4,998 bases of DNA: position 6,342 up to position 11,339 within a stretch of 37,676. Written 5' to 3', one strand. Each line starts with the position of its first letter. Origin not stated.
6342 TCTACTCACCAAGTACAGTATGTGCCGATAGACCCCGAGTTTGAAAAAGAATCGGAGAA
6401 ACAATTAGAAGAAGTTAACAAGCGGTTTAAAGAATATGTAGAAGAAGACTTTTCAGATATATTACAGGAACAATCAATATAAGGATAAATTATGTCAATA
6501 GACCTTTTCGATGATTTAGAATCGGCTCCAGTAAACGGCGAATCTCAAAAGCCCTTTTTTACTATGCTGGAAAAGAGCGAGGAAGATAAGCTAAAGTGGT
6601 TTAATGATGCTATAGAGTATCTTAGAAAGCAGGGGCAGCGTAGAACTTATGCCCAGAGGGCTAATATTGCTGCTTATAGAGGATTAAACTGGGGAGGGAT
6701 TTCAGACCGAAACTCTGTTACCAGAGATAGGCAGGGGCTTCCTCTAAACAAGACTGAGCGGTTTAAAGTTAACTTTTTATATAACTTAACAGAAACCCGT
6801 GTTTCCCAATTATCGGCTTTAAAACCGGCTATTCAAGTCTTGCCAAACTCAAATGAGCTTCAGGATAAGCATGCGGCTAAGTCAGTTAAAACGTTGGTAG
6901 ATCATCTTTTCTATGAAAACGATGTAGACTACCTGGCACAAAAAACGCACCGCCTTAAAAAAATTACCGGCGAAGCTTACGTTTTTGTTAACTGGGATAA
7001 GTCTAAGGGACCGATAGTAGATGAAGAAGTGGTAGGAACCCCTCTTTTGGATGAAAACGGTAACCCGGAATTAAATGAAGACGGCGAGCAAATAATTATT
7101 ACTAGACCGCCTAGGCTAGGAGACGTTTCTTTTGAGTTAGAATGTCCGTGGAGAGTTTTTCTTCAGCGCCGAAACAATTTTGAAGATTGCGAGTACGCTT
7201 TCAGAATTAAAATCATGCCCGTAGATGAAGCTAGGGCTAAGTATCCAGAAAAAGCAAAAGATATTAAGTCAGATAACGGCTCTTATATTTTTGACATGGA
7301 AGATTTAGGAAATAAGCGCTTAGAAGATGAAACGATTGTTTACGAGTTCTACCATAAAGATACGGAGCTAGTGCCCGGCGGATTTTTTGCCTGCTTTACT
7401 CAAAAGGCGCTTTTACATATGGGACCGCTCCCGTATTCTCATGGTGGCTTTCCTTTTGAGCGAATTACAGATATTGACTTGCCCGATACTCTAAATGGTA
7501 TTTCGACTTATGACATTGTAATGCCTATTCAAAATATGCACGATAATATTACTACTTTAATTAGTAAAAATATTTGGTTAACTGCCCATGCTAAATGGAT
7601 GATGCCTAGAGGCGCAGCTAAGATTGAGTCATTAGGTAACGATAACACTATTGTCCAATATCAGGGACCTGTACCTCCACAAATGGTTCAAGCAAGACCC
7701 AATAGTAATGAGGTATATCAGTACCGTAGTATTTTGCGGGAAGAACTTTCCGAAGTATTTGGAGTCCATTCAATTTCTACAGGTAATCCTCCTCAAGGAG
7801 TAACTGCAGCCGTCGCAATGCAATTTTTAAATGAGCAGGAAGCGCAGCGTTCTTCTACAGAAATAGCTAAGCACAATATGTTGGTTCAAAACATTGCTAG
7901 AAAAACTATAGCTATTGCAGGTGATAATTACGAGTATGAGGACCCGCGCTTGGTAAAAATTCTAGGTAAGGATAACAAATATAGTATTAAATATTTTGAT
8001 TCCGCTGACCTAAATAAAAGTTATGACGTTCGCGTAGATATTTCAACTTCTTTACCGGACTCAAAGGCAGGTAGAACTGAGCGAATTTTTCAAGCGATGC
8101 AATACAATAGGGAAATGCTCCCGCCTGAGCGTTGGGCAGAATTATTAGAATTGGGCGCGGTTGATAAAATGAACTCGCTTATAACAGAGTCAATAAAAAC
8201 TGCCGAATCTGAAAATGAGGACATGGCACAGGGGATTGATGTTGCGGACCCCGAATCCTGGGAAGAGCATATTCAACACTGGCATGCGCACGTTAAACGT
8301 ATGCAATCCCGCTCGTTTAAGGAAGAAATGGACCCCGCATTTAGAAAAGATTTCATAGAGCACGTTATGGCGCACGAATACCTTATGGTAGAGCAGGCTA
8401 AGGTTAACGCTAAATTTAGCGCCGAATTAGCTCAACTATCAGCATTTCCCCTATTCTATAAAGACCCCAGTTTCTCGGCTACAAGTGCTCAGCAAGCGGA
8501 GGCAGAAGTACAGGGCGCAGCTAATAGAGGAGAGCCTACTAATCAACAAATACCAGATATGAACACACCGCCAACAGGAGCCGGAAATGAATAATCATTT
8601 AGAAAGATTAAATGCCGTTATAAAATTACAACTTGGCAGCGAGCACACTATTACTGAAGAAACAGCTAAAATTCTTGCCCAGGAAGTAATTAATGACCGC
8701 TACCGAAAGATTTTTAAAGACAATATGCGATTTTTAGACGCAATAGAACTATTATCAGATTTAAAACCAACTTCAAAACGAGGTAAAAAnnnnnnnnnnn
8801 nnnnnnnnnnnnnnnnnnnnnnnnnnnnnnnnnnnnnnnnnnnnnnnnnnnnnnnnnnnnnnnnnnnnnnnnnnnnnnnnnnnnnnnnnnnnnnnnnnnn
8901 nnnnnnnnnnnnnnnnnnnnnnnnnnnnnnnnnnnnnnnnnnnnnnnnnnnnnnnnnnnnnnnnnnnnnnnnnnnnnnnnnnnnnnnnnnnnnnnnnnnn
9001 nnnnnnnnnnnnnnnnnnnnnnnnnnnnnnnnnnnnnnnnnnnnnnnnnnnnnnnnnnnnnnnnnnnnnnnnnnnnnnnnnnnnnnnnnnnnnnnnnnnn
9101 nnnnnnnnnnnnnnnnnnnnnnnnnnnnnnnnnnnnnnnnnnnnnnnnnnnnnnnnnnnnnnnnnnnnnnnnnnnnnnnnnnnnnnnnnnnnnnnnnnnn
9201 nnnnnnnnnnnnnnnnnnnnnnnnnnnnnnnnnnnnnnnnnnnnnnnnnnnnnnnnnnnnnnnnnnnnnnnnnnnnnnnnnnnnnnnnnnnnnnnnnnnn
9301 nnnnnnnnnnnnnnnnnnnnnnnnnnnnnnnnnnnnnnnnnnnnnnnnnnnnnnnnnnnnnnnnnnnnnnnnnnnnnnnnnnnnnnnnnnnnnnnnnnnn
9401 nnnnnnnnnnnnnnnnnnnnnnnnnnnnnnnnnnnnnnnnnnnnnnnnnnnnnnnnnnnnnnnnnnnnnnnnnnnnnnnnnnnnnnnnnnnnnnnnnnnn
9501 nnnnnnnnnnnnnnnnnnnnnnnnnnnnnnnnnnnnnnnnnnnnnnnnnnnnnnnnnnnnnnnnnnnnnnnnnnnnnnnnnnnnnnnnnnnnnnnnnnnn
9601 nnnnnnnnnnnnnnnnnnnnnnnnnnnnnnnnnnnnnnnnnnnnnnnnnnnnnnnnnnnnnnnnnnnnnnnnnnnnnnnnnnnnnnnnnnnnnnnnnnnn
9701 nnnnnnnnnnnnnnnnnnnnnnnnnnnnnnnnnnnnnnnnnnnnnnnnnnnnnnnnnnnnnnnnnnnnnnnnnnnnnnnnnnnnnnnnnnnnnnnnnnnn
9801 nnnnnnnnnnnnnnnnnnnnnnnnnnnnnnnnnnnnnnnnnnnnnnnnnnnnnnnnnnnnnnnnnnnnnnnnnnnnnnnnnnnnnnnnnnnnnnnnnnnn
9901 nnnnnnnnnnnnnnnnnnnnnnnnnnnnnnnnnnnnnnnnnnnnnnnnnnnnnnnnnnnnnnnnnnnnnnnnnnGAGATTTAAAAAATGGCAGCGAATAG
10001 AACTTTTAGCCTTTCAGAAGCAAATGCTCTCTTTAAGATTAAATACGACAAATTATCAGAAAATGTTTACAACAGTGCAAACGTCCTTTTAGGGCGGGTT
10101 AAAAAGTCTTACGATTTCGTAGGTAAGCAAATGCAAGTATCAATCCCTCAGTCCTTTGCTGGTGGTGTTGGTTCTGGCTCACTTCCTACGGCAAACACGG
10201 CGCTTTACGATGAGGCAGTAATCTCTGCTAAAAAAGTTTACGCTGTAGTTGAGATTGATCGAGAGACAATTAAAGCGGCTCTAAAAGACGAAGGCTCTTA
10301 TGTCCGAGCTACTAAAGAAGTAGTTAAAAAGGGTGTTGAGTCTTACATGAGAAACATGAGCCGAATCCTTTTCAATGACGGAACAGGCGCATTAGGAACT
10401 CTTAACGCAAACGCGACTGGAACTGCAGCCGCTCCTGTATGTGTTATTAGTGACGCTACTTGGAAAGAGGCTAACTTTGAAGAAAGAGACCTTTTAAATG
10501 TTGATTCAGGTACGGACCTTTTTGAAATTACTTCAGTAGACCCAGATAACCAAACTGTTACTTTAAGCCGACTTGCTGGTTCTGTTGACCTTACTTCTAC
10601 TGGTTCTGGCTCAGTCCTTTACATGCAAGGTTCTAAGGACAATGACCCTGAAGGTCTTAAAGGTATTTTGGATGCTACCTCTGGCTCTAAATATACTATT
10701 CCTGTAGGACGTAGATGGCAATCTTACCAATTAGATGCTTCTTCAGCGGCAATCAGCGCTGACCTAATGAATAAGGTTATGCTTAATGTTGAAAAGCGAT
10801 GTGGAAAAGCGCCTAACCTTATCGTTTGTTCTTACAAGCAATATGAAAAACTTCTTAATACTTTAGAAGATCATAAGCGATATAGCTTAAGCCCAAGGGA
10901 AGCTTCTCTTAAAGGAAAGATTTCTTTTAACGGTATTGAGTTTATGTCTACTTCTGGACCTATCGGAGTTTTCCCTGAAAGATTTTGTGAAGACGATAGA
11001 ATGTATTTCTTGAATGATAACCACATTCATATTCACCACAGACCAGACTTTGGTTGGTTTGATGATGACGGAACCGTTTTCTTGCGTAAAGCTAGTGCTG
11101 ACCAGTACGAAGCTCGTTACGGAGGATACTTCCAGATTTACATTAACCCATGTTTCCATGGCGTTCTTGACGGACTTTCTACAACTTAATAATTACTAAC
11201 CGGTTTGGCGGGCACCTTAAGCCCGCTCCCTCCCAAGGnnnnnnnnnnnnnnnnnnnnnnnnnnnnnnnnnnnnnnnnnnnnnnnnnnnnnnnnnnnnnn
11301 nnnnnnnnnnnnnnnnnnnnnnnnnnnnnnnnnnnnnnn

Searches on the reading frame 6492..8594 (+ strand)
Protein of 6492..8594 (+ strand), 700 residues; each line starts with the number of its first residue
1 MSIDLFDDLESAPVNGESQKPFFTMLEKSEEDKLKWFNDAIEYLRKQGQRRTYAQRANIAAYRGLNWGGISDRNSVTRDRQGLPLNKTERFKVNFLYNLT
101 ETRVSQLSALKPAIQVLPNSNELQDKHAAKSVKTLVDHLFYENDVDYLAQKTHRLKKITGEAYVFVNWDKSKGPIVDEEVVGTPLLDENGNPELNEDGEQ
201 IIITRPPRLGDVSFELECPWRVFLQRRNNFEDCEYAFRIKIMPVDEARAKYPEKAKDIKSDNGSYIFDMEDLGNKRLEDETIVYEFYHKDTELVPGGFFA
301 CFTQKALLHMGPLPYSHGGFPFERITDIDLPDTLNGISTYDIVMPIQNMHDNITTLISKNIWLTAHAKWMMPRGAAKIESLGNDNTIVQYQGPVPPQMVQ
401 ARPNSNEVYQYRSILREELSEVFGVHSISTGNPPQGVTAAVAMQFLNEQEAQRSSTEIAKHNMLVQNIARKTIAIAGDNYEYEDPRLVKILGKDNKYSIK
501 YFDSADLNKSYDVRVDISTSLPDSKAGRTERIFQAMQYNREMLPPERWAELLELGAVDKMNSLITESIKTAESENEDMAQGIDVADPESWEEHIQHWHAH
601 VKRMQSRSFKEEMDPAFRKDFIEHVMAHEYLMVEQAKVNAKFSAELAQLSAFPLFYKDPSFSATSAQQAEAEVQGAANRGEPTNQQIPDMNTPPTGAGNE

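Call 12: search_protein_families(library=phrogs, proteins=[window:6492-8594:+])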
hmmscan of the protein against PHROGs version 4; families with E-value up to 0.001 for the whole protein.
window:6492-8594:+ (700 aa): 1 family
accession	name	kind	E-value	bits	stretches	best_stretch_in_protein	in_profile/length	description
phrog_156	-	head and packaging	1.9e-28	100.3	1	110-680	80-661/681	portal protein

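Call 41: search_dna_similar(query=window:6492-8594:+, collection=phages, mode=protein, max_rows=25)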
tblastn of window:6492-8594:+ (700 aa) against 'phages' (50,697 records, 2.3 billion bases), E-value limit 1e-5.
Records with a match: 14; places in all: 14; records where one place covers at least 80% of the query: 0.
Best place of each record, by identity: <60% 14.
By first word of the organism name: Arthrobacter 8; Microbacterium 2; Cellulosimicrobium 1; Proteobacteria 1; Bacillus 1; Caudoviricetes 1.
By host as written in the record: Arthrobacter sp. ATCC 21022 8; Microbacterium paraoxydans NRRL B-14843 2; Cellulosimicrobium sp. 1; Silvanigrella aquatica Nonnen-W8red 1; Bacillus sp. (in: Bacteria) 1; - 1.
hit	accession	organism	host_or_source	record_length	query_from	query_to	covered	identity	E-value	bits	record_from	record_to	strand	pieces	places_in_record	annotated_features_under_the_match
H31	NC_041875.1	Arthrobacter phage Jasmine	Arthrobacter sp. ATCC 21022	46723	90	629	77%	22.2%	2e-27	125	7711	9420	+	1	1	15: portal protein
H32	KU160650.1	Arthrobacter phage Jasmine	Arthrobacter sp. ATCC 21022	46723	90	629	77%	22.2%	2e-27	125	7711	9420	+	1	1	15: portal protein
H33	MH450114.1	Arthrobacter phage Brad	Arthrobacter sp. ATCC 21022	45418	90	629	77%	22.0%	2e-27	125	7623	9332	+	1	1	13: portal protein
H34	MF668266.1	Arthrobacter phage Adat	Arthrobacter sp. ATCC 21022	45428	90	629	77%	22.0%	2e-27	125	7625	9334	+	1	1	portal protein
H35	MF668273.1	Arthrobacter phage GurgleFerb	Arthrobacter sp. ATCC 21022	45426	90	629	77%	22.0%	2e-27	125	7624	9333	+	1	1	portal protein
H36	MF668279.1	Arthrobacter phage Nellie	Arthrobacter sp. ATCC 21022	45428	90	629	77%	22.0%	2e-27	125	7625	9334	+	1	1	portal protein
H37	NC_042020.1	Arthrobacter phage Adat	Arthrobacter sp. ATCC 21022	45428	90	629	77%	22.0%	2e-27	125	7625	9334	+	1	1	portal protein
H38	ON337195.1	Arthrobacter phage Casserole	Arthrobacter sp. ATCC 21022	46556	90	629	77%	22.0%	5e-27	124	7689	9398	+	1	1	13: portal protein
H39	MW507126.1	Microbacterium phage Shocker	Microbacterium paraoxydans NRRL B-14843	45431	90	622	76%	22.1%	2e-25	119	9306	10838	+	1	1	20: portal protein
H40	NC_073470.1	Microbacterium phage Shocker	Microbacterium paraoxydans NRRL B-14843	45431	90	622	76%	22.1%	2e-25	119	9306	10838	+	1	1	20: portal protein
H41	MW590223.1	Cellulosimicrobium phage DS1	Cellulosimicrobium sp.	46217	58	575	74%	21.5%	5e-22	108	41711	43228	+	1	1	hypothetical protein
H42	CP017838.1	Proteobacteria phage MWH-Nonnen-W8red 1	Silvanigrella aquatica Nonnen-W8red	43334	129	629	72%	20.0%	8e-8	62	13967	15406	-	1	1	record has no annotation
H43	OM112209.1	Bacillus phage PK1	Bacillus sp. (in: Bacteria)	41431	94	526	62%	20.5%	2e-6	57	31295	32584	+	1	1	none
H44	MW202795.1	Caudoviricetes sp.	Manatee Spring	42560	313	640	47%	20.3%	3e-10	70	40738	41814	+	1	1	portal protein | hypothetical protein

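Call 99: search_protein_families(library=pfam, proteins=[window:6492-8594:+], max_evalue=0.01)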
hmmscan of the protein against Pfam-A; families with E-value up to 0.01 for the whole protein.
window:6492-8594:+ (700 aa): 2 families
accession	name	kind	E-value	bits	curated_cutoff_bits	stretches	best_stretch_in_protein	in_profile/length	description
PF16510.12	P22_portal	-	3.6e-14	52.6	26.1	2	355-574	308-546/594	Phage P22-like portal protein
PF23899.1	SU10_portal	-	6.9e-10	38.4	30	1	307-543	303-533/593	Phage SU10 portal protein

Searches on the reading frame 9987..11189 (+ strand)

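Call 12: search_protein_families(library=phrogs, proteins=[window:9987-11189:+])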
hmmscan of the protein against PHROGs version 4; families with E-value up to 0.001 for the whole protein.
window:9987-11189:+ (400 aa): 2 families
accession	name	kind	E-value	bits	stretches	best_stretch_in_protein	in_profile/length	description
phrog_14242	-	head and packaging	1e-28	101.2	1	11-378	7-368/396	major head protein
phrog_9953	-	head and packaging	7.6e-08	33.1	1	250-351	180-282/329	major head protein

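Call 99: search_protein_families(library=pfam, proteins=[window:9987-11189:+], max_evalue=0.01)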
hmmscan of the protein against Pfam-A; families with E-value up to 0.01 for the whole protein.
window:9987-11189:+ (400 aa): 1 family
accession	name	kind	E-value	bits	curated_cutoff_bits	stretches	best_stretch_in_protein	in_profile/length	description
PF17236.8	SU10_MCP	-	5.5e-06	26.5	24.1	1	216-349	133-249/292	SU10 major capsid protein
